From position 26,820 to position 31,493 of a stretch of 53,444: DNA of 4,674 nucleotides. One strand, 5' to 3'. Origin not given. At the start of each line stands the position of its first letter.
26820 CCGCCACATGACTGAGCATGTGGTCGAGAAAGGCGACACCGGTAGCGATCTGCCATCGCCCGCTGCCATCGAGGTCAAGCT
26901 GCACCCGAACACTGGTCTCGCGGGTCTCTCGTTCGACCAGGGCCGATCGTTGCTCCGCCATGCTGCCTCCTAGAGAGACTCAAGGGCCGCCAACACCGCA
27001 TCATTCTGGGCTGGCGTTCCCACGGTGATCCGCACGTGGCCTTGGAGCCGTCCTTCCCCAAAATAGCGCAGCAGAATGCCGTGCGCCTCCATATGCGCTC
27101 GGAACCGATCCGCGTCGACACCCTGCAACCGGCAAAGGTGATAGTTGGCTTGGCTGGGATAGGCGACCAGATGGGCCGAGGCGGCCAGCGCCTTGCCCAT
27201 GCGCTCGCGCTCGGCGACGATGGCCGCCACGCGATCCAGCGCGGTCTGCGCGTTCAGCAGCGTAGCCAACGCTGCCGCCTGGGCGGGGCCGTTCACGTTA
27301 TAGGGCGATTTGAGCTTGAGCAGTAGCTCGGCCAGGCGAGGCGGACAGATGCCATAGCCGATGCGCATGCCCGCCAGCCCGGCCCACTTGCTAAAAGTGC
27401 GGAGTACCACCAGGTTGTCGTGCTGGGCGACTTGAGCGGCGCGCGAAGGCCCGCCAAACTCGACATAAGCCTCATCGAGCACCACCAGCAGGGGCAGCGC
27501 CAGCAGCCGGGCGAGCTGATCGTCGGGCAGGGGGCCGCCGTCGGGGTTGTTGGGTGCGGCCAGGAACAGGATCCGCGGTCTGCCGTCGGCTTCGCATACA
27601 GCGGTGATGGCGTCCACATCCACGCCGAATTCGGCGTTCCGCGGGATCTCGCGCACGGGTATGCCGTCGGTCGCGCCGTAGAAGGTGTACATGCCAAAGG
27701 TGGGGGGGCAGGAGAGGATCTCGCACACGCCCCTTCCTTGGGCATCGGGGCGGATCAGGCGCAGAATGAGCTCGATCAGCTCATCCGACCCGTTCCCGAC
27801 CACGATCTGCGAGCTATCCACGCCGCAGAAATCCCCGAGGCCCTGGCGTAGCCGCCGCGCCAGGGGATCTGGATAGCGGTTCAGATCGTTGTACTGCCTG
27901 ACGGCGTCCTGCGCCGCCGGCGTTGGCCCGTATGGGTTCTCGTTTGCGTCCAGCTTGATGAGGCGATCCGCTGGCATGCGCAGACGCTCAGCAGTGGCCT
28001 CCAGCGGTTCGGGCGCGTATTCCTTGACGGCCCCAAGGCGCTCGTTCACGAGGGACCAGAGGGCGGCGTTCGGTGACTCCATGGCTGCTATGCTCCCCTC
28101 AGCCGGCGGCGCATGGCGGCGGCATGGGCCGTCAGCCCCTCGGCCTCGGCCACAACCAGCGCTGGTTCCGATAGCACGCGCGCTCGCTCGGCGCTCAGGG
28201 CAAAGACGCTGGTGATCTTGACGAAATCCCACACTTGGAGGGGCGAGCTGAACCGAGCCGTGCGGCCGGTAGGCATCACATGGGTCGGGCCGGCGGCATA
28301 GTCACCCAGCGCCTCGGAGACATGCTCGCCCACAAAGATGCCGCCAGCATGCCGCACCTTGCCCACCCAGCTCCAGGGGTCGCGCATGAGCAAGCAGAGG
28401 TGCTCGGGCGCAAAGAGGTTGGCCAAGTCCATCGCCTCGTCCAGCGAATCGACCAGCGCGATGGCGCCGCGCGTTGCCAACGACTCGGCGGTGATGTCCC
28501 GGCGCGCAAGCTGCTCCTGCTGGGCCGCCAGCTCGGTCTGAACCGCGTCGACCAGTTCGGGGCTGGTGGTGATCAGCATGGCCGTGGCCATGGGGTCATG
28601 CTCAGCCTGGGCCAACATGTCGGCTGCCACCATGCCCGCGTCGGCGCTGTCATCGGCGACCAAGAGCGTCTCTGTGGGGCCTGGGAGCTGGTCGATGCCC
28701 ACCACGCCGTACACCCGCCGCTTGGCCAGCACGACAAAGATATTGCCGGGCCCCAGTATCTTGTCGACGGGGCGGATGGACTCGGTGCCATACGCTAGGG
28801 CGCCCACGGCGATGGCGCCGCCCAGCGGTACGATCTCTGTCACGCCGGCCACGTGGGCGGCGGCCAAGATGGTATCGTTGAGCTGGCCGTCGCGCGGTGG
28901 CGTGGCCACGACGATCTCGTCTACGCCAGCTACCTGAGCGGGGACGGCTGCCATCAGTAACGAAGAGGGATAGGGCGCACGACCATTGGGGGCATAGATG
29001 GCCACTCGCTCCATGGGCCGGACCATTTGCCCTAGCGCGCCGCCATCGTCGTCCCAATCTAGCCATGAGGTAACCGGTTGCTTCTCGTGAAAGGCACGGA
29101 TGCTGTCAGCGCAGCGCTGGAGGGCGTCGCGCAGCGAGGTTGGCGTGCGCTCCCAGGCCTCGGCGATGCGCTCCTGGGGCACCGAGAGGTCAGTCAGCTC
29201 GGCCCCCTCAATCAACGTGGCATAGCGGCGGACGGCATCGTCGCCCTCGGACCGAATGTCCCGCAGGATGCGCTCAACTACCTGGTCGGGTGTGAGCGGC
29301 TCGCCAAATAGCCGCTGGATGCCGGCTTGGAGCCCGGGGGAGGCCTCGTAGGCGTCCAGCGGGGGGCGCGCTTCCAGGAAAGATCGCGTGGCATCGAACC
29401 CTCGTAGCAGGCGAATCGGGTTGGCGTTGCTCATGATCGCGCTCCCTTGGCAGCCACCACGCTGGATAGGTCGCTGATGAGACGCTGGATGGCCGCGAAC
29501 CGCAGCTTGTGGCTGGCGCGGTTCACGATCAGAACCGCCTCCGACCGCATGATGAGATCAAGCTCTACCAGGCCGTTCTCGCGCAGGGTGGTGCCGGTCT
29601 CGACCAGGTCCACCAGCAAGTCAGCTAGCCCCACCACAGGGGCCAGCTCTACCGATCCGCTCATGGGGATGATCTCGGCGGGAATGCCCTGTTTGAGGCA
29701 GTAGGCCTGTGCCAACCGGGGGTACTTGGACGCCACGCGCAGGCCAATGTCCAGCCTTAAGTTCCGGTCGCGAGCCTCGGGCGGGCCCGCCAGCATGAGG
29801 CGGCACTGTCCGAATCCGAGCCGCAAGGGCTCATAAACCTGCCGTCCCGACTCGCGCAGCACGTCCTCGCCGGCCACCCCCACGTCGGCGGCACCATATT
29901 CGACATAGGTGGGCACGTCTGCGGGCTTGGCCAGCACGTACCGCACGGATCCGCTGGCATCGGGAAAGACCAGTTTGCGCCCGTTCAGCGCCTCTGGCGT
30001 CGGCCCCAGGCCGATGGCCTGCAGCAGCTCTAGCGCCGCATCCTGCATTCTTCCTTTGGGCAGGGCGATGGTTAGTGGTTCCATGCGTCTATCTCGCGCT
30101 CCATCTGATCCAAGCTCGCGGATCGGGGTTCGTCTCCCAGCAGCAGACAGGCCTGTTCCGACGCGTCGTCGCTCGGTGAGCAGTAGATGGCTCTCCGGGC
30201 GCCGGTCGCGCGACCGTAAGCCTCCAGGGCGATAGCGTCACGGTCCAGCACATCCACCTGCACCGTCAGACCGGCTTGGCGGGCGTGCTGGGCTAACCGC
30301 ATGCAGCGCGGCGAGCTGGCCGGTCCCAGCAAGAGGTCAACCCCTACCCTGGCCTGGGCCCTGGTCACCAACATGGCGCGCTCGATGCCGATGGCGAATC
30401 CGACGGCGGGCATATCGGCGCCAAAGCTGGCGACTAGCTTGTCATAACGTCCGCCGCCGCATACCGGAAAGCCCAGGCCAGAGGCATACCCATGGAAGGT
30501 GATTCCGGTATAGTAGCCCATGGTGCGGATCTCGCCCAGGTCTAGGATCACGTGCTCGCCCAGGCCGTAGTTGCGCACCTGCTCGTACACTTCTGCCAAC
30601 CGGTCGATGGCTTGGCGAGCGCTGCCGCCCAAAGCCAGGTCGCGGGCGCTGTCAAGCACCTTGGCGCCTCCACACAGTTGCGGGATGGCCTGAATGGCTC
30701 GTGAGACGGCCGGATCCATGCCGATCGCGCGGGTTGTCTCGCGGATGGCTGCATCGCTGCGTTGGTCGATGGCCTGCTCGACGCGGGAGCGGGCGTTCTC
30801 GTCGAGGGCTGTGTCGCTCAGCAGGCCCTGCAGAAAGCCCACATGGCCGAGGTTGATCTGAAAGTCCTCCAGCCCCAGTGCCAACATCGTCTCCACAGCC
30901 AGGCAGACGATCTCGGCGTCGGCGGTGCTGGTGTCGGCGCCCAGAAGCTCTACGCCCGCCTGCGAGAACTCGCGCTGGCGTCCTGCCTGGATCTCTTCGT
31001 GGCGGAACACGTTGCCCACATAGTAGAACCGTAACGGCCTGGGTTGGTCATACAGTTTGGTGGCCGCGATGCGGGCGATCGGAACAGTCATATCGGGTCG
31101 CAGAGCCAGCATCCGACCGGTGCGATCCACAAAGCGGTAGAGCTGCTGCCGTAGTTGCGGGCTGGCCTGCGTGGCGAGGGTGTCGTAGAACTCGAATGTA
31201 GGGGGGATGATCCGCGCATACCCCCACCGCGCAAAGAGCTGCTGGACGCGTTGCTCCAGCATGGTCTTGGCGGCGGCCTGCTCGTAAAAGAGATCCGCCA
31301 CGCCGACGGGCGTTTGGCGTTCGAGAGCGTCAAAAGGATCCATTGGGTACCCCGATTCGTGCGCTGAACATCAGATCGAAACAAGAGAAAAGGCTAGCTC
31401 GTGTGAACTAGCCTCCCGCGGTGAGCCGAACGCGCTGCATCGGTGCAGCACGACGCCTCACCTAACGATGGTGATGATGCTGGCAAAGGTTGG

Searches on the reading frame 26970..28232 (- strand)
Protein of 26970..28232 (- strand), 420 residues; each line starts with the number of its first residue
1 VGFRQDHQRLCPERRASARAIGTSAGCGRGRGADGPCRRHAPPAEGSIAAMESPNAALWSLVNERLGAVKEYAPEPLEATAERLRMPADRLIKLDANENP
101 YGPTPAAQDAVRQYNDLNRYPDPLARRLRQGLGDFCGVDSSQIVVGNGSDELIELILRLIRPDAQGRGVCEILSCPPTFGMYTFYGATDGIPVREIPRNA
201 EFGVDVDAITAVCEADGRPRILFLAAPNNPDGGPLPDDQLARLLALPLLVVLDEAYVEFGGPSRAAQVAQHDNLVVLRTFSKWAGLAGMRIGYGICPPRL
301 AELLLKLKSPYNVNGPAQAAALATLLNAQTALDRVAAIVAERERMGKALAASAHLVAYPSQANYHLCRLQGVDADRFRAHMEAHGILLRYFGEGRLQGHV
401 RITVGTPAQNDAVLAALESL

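Call 69: search_protein_families(library=pfam, proteins=[window:26970-28232:-], max_evalue=0.00001)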
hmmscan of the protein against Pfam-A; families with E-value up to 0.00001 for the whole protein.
window:26970-28232:- (420 aa): 2 families
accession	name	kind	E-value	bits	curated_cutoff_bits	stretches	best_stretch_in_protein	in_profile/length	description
PF00155.27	Aminotran_1_2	-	1.5e-48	166.3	19.7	1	91-417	3-361/361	Aminotransferase class I and II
PF04864.19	Alliinase_C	-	2.2e-06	27.3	22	1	138-295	64-207/363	Allinase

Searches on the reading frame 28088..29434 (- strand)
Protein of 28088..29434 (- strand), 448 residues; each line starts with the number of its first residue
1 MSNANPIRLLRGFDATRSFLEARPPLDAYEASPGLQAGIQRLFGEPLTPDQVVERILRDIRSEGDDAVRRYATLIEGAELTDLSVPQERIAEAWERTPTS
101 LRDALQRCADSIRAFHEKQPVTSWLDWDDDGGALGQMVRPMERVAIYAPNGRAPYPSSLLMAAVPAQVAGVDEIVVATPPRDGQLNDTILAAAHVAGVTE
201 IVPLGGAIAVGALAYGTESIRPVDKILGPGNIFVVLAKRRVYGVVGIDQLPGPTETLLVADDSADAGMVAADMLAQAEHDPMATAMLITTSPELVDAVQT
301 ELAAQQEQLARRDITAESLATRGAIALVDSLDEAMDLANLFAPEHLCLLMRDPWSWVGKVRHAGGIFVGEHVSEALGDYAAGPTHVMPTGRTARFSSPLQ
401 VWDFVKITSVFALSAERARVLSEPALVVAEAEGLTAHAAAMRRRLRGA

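Call 69: search_protein_families(library=pfam, proteins=[window:28088-29434:-], max_evalue=0.00001)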
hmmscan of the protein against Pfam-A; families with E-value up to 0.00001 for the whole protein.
window:28088-29434:- (448 aa): 1 family
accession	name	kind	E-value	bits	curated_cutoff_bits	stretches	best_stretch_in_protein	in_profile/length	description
PF00815.25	Histidinol_dh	-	7.6e-149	496.6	27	1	51-445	13-411/411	Histidinol dehydrogenase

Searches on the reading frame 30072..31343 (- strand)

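Call 69: search_protein_families(library=pfam, proteins=[window:30072-31343:-], max_evalue=0.00001)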
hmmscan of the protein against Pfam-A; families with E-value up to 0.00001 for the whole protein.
window:30072-31343:- (423 aa): 2 families
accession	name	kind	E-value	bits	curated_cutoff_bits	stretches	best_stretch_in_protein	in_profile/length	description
PF13393.11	tRNA-synt_His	-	8.5e-90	301.5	25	1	14-322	1-307/308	Histidyl-tRNA synthetase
PF00587.30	tRNA-synt_2b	-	1.7e-08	35.2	29.3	1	69-146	1-84/179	tRNA synthetase class II core domain (G, H, P, S and T)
